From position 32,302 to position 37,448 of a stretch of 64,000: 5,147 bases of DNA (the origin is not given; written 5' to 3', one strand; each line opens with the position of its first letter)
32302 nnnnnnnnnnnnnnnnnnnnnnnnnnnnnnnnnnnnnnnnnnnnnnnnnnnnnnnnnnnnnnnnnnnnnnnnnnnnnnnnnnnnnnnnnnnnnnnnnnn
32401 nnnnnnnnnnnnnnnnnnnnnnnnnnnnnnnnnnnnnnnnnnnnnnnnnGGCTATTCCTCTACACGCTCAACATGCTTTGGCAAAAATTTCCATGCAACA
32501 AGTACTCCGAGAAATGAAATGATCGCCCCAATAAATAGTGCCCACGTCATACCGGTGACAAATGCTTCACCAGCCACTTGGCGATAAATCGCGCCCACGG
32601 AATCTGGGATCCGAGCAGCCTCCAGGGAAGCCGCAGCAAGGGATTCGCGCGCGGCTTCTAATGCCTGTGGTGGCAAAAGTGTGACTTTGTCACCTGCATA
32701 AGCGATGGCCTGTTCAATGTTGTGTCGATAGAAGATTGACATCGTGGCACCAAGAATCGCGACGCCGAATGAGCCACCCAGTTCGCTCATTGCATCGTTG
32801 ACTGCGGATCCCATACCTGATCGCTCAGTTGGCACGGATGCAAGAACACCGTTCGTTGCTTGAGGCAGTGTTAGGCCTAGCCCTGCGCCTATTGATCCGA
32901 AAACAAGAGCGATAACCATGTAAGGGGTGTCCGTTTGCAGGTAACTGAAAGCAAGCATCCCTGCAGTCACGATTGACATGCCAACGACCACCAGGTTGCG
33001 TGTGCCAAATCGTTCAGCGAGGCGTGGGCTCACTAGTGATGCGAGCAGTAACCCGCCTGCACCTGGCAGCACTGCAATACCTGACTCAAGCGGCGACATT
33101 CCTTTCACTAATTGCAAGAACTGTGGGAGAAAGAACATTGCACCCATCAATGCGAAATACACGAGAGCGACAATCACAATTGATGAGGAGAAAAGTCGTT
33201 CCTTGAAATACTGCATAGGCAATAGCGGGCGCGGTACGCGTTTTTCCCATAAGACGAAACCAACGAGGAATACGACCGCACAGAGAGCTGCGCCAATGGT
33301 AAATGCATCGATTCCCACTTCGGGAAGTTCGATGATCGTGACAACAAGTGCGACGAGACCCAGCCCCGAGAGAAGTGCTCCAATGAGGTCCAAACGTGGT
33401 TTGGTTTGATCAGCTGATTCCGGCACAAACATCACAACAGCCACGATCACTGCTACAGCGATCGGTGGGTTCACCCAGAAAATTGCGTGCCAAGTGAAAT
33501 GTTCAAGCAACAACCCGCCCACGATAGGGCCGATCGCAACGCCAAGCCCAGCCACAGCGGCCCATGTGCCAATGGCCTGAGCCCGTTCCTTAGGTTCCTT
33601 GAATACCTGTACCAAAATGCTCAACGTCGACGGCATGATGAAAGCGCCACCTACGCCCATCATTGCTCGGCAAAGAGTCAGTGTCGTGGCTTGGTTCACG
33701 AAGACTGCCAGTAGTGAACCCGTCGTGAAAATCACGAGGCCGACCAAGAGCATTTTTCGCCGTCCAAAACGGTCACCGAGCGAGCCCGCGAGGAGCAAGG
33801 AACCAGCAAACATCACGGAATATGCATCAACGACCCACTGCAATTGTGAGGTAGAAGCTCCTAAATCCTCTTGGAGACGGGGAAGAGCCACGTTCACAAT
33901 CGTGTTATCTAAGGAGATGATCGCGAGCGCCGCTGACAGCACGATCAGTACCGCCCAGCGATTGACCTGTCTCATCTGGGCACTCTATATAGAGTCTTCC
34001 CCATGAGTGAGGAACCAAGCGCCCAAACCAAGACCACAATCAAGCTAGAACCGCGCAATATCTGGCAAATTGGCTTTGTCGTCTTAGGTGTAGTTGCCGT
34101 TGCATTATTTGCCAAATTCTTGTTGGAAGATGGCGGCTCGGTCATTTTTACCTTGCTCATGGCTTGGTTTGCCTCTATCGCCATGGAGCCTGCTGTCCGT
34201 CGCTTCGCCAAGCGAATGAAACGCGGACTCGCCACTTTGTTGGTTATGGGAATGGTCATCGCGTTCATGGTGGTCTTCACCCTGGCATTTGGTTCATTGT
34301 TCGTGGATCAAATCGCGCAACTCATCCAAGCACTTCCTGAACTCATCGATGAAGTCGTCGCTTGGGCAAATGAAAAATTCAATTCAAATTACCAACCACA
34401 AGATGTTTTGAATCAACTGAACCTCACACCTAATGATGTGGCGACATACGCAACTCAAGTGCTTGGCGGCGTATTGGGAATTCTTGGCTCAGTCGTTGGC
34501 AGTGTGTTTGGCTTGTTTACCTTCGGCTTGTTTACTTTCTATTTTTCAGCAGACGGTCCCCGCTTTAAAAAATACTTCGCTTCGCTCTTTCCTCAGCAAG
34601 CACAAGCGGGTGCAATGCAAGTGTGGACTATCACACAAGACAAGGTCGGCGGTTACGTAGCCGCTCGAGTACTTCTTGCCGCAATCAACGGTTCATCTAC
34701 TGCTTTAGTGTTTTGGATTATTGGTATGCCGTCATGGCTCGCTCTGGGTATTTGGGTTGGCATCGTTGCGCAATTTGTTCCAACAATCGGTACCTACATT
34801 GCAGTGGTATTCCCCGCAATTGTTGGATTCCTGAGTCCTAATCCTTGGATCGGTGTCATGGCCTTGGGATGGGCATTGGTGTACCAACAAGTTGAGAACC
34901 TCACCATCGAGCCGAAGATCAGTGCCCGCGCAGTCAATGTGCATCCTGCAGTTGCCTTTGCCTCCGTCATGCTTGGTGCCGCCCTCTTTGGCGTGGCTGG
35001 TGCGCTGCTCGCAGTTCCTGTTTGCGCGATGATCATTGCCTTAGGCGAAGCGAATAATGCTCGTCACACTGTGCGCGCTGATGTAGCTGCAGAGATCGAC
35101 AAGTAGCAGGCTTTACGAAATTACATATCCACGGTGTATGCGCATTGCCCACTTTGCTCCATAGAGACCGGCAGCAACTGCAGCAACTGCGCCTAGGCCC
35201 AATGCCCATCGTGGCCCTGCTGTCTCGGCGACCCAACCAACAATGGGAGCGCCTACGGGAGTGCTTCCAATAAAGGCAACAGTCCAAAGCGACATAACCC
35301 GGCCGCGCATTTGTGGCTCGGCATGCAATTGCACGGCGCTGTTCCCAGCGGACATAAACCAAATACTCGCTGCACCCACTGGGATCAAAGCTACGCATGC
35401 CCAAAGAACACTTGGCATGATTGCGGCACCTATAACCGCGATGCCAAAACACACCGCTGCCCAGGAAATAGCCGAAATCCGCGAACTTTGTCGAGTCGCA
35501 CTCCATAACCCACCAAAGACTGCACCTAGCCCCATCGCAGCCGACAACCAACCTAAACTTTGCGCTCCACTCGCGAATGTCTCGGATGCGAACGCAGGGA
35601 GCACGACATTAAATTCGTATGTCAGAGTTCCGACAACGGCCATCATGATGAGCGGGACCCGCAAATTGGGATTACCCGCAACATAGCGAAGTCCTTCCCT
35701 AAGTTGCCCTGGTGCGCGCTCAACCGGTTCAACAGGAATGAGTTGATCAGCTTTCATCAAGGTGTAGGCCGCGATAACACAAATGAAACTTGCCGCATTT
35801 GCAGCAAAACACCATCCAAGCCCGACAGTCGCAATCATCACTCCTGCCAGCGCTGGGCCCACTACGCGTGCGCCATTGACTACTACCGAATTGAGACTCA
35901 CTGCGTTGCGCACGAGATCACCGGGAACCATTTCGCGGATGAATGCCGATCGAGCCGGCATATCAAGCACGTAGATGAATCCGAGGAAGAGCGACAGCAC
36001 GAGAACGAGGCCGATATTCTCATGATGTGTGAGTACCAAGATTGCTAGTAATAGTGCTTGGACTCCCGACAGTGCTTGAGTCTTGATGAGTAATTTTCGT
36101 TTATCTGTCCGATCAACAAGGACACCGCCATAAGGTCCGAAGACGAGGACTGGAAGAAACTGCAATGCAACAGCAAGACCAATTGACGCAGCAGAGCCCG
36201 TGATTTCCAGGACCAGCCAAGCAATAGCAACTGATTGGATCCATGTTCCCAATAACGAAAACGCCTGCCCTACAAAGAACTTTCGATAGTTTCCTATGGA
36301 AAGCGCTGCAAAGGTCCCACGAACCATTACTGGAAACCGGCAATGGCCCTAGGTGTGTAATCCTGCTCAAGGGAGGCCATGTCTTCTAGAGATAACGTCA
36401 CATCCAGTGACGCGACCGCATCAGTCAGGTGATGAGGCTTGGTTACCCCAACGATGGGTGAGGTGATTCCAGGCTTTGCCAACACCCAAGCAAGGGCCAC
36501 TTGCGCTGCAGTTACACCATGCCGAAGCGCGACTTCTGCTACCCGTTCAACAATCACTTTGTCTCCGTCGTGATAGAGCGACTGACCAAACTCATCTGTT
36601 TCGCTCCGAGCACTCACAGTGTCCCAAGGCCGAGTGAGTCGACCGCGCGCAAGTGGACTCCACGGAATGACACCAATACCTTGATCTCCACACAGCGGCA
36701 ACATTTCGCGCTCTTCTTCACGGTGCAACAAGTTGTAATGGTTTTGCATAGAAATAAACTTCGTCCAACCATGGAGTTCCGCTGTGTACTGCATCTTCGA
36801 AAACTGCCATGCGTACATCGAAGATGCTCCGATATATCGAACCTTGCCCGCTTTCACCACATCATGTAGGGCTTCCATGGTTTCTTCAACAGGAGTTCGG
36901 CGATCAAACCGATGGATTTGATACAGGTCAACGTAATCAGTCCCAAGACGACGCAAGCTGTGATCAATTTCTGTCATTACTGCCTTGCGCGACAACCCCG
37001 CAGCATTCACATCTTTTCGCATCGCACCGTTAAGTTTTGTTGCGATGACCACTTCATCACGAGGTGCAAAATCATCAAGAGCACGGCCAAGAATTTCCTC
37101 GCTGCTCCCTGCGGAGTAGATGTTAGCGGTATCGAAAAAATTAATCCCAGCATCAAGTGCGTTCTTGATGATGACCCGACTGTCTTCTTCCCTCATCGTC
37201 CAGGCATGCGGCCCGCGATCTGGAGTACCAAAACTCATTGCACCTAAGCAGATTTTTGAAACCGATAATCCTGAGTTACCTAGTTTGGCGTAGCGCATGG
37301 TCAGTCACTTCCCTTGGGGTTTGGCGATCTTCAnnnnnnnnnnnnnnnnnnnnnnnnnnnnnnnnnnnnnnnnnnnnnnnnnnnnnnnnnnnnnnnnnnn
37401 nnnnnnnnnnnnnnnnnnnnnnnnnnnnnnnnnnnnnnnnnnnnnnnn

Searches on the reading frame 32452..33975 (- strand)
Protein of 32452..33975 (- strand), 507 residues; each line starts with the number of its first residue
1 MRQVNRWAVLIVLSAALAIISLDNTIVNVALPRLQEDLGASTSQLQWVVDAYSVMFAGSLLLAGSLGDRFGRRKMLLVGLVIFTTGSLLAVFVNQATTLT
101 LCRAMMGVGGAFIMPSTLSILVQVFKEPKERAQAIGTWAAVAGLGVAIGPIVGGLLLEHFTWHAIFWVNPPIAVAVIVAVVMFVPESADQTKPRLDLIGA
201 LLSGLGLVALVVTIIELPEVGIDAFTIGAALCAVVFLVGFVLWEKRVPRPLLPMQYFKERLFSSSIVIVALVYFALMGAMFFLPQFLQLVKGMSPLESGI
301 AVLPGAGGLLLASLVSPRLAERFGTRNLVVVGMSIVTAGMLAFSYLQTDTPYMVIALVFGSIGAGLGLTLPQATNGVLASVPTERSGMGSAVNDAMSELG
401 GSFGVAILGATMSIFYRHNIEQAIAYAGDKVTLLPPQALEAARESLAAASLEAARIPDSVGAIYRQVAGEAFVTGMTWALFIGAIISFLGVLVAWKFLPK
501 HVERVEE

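Call 4: search_protein_families(library=pfam, proteins=[window:32452-33975:-], max_evalue=0.01)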
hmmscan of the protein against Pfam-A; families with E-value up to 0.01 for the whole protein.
window:32452-33975:- (507 aa): 7 families
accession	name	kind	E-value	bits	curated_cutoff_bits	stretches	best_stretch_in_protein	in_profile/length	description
PF07690.21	MFS_1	-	2.4e-60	204.8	33.4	1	14-404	2-346/347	Major Facilitator Superfamily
PF00083.30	Sugar_tr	-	5.2e-12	45.8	22.3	1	19-187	22-194/452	Sugar (and other) transporter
PF13347.12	MFS_2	-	3.1e-11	42.9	27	2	257-415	221-384/427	MFS/sugar transport protein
PF06609.19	TRI12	-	2.6e-08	33.2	23.2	1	28-280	64-325/599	Fungal trichothecene efflux pump (TRI12)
PF05977.19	MFS_3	-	9.2e-08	31.4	27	1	15-239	17-242/524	Transmembrane secretion effector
PF12832.13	MFS_1_like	-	1.5e-06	27.9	25.2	1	36-166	240-371/373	MFS_1 like family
PF07695.17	7TMR-DISM_7TM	-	0.00016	22.1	29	0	254-366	53-168/205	7TM diverse intracellular signalling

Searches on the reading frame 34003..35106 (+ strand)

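Call 4: search_protein_families(library=pfam, proteins=[window:34003-35106:+], max_evalue=0.01)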
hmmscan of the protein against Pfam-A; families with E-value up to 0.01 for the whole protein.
window:34003-35106:+ (367 aa): 1 family
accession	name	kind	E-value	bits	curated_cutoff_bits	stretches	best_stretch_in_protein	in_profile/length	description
PF01594.21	AI-2E_transport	-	1.5e-59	202.3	34.3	1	22-347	3-322/327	AI-2E family transporter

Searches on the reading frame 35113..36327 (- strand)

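Call 12: search_protein_families(library=pfam, proteins=[window:35113-36327:-], max_evalue=0.0001)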
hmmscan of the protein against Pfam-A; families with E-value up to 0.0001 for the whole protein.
window:35113-36327:- (404 aa): 2 families
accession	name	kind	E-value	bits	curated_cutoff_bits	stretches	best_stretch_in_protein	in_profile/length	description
PF05977.19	MFS_3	-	8.7e-59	199.8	27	1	4-395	2-395/524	Transmembrane secretion effector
PF07690.21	MFS_1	-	6.4e-34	117.8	33.4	2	18-233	2-214/347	Major Facilitator Superfamily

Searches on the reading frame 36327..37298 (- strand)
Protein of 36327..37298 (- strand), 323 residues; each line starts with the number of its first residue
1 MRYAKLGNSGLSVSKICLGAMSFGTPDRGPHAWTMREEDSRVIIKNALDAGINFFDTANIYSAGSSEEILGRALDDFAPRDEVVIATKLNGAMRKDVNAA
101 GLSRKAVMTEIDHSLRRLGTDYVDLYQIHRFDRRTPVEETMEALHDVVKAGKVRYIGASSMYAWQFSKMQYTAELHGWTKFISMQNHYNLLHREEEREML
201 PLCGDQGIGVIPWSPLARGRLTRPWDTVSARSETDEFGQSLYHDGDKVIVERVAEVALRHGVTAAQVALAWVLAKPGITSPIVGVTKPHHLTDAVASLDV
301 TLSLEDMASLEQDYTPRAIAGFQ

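Call 12: search_protein_families(library=pfam, proteins=[window:36327-37298:-], max_evalue=0.0001)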
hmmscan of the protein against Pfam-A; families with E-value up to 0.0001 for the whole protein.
window:36327-37298:- (323 aa): 1 family
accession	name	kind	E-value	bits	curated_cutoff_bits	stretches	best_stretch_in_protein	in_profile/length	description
PF00248.27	Aldo_ket_red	-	2.1e-82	276.9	24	1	15-312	1-288/291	Aldo/keto reductase family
